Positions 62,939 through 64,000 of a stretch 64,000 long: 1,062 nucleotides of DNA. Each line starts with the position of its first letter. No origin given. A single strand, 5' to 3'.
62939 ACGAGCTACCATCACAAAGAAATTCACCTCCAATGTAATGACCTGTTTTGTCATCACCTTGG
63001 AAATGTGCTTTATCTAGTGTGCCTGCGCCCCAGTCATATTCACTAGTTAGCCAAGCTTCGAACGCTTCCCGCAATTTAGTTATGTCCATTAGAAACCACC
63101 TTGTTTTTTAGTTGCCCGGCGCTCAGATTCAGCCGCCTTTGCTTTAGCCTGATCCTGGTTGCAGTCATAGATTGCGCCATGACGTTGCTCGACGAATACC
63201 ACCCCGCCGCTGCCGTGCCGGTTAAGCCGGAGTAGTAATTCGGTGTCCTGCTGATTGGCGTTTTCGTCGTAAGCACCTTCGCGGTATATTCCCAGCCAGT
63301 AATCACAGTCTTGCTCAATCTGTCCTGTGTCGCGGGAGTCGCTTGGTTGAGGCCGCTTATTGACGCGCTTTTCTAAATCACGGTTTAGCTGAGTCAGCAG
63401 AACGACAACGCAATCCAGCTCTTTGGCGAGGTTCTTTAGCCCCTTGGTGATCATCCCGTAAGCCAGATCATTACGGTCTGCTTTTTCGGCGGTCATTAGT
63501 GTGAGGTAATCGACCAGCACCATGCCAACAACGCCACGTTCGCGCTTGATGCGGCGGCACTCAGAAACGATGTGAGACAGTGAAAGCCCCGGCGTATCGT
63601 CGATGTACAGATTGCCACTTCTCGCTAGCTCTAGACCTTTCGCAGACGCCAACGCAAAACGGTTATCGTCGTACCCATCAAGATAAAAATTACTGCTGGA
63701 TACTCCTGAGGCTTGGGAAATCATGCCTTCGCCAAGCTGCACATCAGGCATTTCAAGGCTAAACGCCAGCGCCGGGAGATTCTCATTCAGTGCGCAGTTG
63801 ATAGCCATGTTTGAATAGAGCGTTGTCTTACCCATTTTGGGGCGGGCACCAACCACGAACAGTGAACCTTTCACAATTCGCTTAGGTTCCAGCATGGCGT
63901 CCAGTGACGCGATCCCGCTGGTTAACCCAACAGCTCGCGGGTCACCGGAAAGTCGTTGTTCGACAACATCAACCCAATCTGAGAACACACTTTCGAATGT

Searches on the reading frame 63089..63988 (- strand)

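Call 17: search_protein_families(library=phrogs, proteins=[window:63089-63988:-], max_evalue=1e-8)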
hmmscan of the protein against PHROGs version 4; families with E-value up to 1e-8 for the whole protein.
window:63089-63988:- (299 aa): 4 families
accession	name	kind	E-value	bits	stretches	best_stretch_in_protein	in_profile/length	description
phrog_19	-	DNA, RNA and nucleotide metabolism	3.1e-83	281.7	1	2-291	315-597/621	DnaB-like replicative helicase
phrog_11530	-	unknown function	1.4e-72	244.4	1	125-296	4-176/184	-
phrog_243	-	DNA, RNA and nucleotide metabolism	1.2e-28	100.8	1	36-251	30-236/273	DnaB-like replicative helicase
phrog_239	-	DNA, RNA and nucleotide metabolism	1.4e-27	98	1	15-287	335-610/801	DNA primase/helicase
